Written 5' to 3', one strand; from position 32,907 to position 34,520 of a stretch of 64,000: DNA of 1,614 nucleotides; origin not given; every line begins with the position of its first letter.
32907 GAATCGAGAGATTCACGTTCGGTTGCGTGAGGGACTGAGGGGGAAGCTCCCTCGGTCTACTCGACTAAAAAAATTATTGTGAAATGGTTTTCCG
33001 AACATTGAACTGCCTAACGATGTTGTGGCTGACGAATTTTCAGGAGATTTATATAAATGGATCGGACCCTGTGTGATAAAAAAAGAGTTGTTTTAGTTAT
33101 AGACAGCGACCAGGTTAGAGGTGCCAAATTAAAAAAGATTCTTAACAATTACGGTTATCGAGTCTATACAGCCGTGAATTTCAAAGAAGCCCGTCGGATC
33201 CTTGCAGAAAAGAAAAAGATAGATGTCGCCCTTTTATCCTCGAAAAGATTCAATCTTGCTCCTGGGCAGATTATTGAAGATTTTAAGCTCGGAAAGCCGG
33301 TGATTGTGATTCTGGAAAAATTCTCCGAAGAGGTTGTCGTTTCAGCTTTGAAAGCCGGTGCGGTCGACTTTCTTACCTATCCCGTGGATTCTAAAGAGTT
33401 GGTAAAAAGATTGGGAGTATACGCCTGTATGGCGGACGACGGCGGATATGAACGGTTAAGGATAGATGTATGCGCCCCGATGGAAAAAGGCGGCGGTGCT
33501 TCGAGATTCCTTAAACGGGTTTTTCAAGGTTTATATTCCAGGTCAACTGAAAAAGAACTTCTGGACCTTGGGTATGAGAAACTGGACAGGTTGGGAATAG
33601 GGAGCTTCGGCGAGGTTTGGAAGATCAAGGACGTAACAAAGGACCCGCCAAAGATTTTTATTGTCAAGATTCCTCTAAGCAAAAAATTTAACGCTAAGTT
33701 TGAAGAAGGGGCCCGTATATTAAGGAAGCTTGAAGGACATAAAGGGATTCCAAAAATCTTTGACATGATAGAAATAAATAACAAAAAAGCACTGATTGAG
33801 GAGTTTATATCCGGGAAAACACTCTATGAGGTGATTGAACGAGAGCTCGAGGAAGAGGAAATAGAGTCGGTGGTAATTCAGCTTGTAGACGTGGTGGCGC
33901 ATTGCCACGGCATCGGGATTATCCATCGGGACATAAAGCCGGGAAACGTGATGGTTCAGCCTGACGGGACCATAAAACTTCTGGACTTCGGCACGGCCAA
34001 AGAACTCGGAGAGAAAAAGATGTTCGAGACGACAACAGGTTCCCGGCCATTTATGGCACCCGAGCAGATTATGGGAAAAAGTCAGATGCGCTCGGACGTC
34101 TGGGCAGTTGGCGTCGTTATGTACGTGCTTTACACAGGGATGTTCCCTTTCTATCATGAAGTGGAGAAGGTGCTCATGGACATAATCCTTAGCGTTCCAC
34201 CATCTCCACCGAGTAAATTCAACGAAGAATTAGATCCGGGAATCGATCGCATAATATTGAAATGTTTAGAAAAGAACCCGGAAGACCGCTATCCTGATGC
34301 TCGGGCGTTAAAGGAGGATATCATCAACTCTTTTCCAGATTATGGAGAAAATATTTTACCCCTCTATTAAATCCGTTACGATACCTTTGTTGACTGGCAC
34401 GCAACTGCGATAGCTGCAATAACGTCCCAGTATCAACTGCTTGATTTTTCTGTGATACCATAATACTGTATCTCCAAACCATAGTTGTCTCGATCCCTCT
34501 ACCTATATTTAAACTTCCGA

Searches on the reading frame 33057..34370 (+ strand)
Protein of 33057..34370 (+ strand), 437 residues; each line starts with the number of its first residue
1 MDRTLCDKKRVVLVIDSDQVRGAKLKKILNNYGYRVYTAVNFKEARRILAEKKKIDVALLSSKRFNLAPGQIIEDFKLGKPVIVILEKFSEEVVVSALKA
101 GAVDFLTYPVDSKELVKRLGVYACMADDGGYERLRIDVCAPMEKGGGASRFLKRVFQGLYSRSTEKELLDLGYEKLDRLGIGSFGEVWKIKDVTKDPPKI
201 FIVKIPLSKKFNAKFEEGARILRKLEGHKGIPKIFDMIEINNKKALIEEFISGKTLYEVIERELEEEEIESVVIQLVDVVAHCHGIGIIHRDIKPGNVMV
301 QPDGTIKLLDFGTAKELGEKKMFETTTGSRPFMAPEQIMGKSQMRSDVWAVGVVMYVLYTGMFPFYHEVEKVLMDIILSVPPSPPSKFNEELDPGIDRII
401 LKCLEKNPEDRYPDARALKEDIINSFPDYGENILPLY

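Call 4: search_protein_families(library=pfam, proteins=[window:33057-34370:+])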
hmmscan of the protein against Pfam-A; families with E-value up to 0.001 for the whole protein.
window:33057-34370:+ (437 aa): 7 families
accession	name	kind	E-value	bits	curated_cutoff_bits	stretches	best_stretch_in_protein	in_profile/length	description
PF00069.31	Pkinase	-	1.7e-46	159.2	31.7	1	173-419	1-259/263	Protein kinase domain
PF07714.23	PK_Tyr_Ser-Thr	-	5.2e-26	91.9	23.1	1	176-418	4-254/258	Protein tyrosine and serine/threonine kinase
PF03109.22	ABC1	-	1.8e-10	40.9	22.9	1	230-321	131-221/244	ABC1 atypical kinase-like domain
PF00072.30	Response_reg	-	5.7e-09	36.6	30.2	1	12-119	1-110/111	Response regulator receiver domain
PF14531.12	Kinase-like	-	7.9e-09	35.6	25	1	253-377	129-263/289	Kinase-like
PF01636.29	APH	-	2.3e-06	28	23.2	0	287-314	169-197/239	Phosphotransferase enzyme family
PF17667.7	Pkinase_fungal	-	3e-06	26.7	24.1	1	286-359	306-384/387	Fungal protein kinase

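Call 5: search_protein_families(library=ncbifam, proteins=[window:33057-34370:+])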
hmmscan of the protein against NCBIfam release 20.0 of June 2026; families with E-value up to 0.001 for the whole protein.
window:33057-34370:+ (437 aa): 49 families (the best 25 are shown)
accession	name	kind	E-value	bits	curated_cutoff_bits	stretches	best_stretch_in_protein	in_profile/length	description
NF033483.0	PknB_PASTA_kin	equivalog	3.4e-49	168.3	450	1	167-424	3-267/563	Stk1 family PASTA domain-containing Ser/Thr kinase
NF047741.1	antiphage_MADS6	equivalog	4.4e-33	114.7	460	2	269-422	301-457/612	methylation-associated defense system protein kinase MAD6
NF052427.1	StpK7MSMEG_1200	equivalog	3.4e-27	95.2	900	1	173-421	9-264/601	serine/threonine protein kinase StpK7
NF038150.1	lanthi_synth_IV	equivalog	3.6e-27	95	650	1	219-419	243-450/851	class IV lanthionine synthetase LanL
NF033442.0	BREX_PglW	equivalog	2.5e-20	71.9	990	1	166-420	507-764/1391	BREX system serine/threonine kinase PglW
NF038151.1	lanthi_synth_III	equivalog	3.3e-18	65.5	575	1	217-362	272-426/833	class III lanthionine synthetase LanKC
NF009651.0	PRK13184.1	equivalog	5.9e-18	64.2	839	1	258-424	100-289/932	serine/threonine-protein kinase PknD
TIGR03903.1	TOMM_kin_cyc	equivalog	1.2e-14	53.2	705.75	1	247-420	57-242/1267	TOMM system kinase/cyclase fusion protein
NF053615.1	SerThrKinAfsKStmc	equivalog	1.5e-10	40.4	1300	1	278-398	123-245/809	protein serine/threonine kinase AfsK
NF043056.1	T4SS_LegK1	equivalog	1.3e-09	37.2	550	1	287-359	209-284/516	Dot/Icm T4SS effector kinase LegK1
NF041408.1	XopAU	subfamily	3.6e-09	36.7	450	1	222-352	271-408/498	XopAU family type III secretion system effector serine/threonine kinase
TIGR03724.2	arch_bud32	equivalog_domain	1.9e-08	34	125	1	232-316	58-133/193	KEOPS complex kinase/ATPase Bud32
NF047654.1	DiguCycDgcRLepto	equivalog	4.6e-08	32.3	500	1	10-119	3-116/295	diguanylate cyclase DgcR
NF011463.0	PRK14879.1-4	equivalog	6.3e-08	32.3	188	1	240-315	88-161/237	Kae1-associated kinase Bud32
NF007135.0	PRK09581.1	equivalog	1.2e-07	30.9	474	1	7-119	153-268/457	PleD family two-component system response regulator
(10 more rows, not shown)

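Call 68: find_encoding_contigs(protein=window:33057-34370:+, flank=6000, max_places=10)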
Protein window:33057-34370:+ (437 aa): 1 contig read that carries it; 1 place shown.
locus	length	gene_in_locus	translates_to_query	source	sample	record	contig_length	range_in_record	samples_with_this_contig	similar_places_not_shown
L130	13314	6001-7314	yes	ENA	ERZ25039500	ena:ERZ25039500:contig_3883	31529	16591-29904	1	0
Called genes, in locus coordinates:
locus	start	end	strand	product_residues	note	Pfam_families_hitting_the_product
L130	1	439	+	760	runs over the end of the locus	PF22085:NorB_cytochrome_c-like, PF00115:COX1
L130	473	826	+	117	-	PF04343:DUF488, PF22751:DUF488-N3a, PF22752:DUF488-N3i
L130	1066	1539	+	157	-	PF02915:Rubrerythrin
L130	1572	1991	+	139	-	PF19825:DUF6306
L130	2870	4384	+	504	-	PF00078:RVT_1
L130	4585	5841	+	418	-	PF00078:RVT_1, PF08388:GIIM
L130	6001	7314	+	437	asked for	PF00072:Response_reg, PF00069:Pkinase, PF07714:PK_Tyr_Ser-Thr, PF01636:APH (faint), PF03109:ABC1, PF14531:Kinase-like, PF17667:Pkinase_fungal (weak)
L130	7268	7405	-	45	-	-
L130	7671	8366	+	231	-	-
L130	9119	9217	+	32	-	-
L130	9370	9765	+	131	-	PF01814:Hemerythrin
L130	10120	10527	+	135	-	PF01814:Hemerythrin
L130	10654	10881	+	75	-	-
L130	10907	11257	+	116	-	PF01050:MannoseP_isomer, PF02311:AraC_binding, PF07883:Cupin_2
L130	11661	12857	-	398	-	PF12796:Ank_2 (weak), PF00023:Ank (faint), PF13606:Ank_3 (faint), PF13637:Ank_4 (faint)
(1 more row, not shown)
